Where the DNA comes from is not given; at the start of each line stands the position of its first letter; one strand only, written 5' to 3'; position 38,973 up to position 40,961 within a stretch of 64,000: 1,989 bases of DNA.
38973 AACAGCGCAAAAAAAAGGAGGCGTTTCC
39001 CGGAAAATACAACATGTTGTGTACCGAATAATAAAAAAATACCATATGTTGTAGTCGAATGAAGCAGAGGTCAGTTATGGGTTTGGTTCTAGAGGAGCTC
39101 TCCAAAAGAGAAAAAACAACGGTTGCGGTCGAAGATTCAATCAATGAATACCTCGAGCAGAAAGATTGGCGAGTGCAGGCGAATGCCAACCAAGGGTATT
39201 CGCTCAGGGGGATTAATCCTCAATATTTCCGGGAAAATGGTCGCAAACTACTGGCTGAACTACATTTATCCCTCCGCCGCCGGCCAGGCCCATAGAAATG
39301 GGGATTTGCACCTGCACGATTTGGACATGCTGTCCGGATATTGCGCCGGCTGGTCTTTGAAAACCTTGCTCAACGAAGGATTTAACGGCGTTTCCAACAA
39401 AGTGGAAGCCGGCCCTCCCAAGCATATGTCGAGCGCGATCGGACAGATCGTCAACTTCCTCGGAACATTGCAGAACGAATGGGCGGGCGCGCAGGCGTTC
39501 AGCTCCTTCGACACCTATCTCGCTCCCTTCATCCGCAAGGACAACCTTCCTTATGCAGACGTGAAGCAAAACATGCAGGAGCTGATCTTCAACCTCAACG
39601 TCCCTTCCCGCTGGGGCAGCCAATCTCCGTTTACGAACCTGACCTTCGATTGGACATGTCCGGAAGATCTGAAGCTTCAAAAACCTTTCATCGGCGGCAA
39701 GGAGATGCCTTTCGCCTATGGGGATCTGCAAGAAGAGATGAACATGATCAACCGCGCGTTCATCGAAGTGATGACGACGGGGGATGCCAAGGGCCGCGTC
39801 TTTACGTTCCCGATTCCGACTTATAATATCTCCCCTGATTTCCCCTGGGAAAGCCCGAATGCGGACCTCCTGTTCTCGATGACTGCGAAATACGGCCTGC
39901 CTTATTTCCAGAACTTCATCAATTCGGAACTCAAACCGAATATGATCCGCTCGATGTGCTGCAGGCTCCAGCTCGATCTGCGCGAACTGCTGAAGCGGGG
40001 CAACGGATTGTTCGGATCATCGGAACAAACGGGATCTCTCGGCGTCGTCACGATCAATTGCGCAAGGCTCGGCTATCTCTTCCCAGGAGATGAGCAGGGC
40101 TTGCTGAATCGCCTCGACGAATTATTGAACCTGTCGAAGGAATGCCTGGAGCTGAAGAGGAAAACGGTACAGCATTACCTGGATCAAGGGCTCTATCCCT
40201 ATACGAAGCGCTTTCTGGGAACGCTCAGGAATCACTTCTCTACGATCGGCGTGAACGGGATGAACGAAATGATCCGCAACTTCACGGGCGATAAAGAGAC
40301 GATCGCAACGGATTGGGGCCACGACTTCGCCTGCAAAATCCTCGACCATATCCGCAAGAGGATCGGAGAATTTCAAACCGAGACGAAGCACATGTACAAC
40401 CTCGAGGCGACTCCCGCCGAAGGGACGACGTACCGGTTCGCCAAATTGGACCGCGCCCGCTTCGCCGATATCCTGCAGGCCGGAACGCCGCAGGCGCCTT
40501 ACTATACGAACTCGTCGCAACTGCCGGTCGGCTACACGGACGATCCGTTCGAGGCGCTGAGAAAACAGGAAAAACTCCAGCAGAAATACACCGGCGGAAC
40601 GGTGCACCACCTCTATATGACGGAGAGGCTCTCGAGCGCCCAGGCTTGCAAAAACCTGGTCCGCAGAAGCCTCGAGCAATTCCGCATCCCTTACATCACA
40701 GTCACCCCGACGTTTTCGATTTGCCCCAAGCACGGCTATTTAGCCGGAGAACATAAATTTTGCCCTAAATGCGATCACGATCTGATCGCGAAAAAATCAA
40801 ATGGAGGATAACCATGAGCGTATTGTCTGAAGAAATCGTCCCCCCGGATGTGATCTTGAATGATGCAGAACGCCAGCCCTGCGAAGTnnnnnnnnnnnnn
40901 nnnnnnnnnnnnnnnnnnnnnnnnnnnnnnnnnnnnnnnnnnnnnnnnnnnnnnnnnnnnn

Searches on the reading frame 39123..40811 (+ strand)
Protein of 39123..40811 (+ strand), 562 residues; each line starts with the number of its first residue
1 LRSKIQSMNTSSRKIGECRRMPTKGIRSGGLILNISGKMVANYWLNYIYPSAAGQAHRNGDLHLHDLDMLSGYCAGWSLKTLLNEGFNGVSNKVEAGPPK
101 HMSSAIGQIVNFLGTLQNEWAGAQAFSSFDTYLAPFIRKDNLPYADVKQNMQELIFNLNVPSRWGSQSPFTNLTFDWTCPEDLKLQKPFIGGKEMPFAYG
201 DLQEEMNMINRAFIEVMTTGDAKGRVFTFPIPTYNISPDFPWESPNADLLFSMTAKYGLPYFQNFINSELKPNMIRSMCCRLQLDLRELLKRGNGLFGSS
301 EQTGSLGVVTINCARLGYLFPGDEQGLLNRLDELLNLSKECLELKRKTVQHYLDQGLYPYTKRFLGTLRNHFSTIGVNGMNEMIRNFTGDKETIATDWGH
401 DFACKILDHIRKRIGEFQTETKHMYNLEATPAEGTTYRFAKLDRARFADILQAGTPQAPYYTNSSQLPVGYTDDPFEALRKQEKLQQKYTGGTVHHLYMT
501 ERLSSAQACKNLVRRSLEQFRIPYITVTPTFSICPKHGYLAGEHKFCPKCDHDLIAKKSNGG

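Call 68: search_protein_families(library=ncbifam, proteins=[window:39123-40811:+], max_evalue=0.00001)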
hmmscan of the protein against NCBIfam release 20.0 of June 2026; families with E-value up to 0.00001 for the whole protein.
window:39123-40811:+ (562 aa): 8 families
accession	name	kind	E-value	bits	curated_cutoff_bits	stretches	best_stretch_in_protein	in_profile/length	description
NF006126.0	PRK08270.1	equivalog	2.2e-294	978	548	1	28-554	126-653/684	ribonucleoside triphosphate reductase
TIGR02487.1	NrdD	equivalog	2.6e-135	452.2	326.35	1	35-553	18-549/581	anaerobic ribonucleoside-triphosphate reductase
NF006358.0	PRK08579.1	equivalog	1.1e-87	294.7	585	2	37-291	43-295/624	anaerobic ribonucleoside triphosphate reductase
NF006127.0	PRK08271.1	equivalog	2.3e-59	201.5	545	1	56-553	106-594/631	anaerobic ribonucleoside-triphosphate reductase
TIGR02827.1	RNR_anaer_Bdell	equivalog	1.1e-43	149.6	568.3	1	57-555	80-567/596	anaerobic ribonucleoside-triphosphate reductase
NF005497.0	PRK07111.1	equivalog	9.6e-42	143.2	764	2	201-556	340-713/746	anaerobic ribonucleoside triphosphate reductase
NF006732.0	PRK09263.1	equivalog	1.1e-36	126.5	657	1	37-551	134-666/712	anaerobic ribonucleoside-triphosphate reductase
NF011292.0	PRK14704.1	equivalog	2.7e-22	79.1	736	1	38-553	48-581/618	anaerobic ribonucleoside triphosphate reductase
